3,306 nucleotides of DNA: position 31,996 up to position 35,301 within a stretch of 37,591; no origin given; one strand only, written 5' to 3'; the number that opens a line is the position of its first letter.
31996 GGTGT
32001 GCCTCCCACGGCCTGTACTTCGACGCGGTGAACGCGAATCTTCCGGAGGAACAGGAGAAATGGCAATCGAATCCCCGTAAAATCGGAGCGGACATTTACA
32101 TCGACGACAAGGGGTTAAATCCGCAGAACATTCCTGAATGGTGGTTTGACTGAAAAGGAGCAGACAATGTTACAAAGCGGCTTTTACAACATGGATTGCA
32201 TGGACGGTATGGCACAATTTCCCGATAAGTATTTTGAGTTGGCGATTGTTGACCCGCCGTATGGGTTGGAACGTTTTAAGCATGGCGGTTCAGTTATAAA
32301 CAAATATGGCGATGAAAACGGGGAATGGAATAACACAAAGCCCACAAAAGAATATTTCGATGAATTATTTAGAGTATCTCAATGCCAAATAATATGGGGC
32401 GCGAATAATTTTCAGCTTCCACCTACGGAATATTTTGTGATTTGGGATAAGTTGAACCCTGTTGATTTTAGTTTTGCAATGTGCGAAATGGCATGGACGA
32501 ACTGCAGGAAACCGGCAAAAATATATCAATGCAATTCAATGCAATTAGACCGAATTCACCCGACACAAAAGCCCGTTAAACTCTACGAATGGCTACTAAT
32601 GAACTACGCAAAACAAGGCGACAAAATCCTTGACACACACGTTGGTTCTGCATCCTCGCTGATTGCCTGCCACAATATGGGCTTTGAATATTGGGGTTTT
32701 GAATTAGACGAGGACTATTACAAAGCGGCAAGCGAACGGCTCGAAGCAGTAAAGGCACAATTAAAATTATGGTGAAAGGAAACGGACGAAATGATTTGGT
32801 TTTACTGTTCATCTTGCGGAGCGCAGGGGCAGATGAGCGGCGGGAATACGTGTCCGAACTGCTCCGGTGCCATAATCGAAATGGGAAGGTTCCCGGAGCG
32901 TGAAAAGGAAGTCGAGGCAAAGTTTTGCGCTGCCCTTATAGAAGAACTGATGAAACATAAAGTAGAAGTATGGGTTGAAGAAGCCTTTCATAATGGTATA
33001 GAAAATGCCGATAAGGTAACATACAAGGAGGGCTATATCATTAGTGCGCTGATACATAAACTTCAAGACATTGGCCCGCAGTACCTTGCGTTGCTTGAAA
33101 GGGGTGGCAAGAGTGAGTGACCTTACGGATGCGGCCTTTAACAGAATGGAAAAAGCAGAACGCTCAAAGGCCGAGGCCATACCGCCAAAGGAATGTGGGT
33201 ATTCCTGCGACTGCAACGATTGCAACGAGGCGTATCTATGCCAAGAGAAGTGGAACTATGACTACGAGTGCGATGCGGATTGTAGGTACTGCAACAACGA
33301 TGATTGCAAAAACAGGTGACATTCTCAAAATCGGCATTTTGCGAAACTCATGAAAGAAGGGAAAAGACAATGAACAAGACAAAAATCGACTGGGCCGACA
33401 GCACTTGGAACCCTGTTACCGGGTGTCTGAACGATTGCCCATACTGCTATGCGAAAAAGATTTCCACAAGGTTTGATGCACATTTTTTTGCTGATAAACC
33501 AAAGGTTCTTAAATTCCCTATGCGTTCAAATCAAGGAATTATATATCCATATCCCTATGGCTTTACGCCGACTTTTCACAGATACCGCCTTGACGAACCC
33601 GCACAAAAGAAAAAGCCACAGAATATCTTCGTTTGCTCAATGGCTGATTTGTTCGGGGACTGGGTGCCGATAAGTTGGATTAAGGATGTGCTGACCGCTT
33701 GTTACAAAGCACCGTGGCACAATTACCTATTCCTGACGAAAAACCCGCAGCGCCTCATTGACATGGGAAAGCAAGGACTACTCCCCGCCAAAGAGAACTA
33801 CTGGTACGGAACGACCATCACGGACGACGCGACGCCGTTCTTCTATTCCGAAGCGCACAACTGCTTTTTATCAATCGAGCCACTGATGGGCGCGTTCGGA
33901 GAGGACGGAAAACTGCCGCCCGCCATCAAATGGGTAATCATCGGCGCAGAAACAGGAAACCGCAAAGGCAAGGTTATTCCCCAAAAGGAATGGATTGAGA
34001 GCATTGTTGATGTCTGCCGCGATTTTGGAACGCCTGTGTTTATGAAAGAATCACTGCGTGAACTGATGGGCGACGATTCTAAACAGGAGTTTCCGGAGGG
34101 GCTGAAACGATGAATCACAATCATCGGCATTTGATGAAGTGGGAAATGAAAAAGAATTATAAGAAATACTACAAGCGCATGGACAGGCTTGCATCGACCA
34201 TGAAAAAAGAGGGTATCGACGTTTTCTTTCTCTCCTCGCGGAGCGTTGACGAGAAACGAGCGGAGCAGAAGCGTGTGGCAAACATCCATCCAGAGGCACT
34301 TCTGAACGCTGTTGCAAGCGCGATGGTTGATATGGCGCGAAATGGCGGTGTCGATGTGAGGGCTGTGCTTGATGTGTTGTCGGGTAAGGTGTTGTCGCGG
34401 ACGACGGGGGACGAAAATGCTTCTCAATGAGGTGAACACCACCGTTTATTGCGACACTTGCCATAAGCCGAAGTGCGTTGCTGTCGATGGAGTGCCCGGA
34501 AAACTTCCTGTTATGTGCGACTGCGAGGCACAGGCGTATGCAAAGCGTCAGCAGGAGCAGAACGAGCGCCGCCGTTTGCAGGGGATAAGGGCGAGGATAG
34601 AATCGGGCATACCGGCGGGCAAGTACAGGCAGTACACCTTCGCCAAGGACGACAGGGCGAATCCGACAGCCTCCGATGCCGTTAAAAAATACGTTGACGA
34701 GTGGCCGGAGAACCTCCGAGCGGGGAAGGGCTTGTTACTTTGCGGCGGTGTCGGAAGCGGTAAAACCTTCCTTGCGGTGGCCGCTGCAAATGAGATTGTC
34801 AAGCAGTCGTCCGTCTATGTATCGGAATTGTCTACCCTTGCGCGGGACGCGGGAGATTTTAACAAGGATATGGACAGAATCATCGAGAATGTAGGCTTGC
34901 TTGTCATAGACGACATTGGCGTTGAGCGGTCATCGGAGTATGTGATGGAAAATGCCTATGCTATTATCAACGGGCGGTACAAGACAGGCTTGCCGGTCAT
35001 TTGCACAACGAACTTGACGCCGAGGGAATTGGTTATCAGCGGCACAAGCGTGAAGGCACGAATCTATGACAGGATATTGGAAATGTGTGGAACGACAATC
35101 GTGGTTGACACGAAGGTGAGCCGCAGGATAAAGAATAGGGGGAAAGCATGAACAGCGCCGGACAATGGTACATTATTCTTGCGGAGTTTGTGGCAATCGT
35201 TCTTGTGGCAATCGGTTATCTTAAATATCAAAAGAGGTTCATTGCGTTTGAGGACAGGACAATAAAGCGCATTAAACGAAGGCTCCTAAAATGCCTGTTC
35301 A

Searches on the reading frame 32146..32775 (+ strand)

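Call 45: search_protein_families(library=phrogs, proteins=[window:32146-32775:+], max_evalue=0.001)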
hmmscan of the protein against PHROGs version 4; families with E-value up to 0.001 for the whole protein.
window:32146-32775:+ (209 aa): 11 families
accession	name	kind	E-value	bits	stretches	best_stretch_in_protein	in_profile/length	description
phrog_67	-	other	7.6e-43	148.6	1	5-207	118-351/743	DNA methyltransferase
phrog_23224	-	other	5.5e-37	128.7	2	128-206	220-299/305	DNA methyltransferase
phrog_498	-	other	1e-21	78.1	1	31-203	224-424/633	DNA methyltransferase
phrog_3008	-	other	1.7e-19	71.1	1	110-202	128-214/244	DNA methyltransferase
phrog_18293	-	other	2e-19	70.7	1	123-203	31-111/119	methyltransferase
phrog_23085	-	unknown function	2.1e-10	41.4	1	118-198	20-104/138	-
phrog_8769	-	other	9.1e-08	32.9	1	161-200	15-54/71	methyltransferase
phrog_23148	-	unknown function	2.4e-07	31.9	1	135-201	82-148/165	-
phrog_6952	-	other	7.6e-07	30.2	1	137-201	113-177/181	DNA methyltransferase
phrog_12862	-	unknown function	6.1e-05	24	1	13-49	5-41/149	-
phrog_18146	-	other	7.3e-05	22.8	1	143-189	54-101/452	DNA methyltransferase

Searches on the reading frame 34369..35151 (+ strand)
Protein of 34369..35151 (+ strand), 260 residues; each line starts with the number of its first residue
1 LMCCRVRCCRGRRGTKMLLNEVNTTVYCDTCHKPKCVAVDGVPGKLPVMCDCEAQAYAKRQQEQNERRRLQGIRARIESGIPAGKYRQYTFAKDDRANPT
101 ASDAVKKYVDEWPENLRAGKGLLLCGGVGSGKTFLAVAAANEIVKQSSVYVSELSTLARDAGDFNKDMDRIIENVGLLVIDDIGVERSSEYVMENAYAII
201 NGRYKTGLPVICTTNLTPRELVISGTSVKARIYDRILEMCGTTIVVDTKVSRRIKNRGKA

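Call 46: search_protein_families(library=phrogs, proteins=[window:34369-35151:+], max_evalue=0.001)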
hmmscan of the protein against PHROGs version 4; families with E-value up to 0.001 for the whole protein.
window:34369-35151:+ (260 aa): 4 families
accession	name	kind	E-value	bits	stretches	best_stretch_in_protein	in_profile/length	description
phrog_50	-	DNA, RNA and nucleotide metabolism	1.1e-49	171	1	18-259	268-516/570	DnaC-like helicase loader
phrog_3277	-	DNA, RNA and nucleotide metabolism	9.5e-23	81.8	1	119-256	10-156/168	DnaC-like helicase loader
phrog_26922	-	DNA, RNA and nucleotide metabolism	9.7e-13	49.6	1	165-247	2-81/92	DnaC-like helicase loader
phrog_15321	-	unknown function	0.0004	21.5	1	169-244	2-80/93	-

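Call 49: find_related_loci(query=window:34369-35151:+, collection=viral_contigs, flank=10000)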
Query window:34369-35151:+ (260 aa) in viral_contigs; peptide patterns used: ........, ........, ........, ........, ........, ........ (x = any residue, [..] = any of these).
115 stretches matched a pattern; 114 encode a relative of the query (tblastn E <= 1e-3); the best 80 are kept; 80 distinct loci.
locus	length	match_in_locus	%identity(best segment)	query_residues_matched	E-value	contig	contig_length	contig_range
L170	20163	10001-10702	36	28-256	1e-37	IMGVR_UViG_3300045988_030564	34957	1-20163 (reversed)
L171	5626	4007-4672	34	26-240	1e-37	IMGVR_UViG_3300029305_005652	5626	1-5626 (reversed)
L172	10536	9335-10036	36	28-256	1e-37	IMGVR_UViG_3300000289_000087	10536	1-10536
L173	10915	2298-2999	36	28-256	2e-37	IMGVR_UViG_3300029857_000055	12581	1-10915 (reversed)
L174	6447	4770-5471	36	28-256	2e-37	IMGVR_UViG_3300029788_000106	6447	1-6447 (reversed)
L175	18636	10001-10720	34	21-260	3e-37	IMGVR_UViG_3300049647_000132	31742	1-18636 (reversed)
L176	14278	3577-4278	36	28-256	2e-37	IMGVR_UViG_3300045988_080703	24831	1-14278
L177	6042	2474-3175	36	28-256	2e-37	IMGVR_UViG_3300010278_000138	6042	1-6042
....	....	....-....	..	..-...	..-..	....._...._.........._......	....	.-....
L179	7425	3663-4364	36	28-256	2e-37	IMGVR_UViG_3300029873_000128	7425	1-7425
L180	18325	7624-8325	36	28-256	2e-37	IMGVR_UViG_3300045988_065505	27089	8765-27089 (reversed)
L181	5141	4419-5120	36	28-256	2e-37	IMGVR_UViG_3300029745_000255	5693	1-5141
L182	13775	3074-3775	36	28-256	2e-37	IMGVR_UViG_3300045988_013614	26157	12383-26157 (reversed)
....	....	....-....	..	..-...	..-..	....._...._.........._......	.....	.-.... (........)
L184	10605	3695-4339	37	45-256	7e-37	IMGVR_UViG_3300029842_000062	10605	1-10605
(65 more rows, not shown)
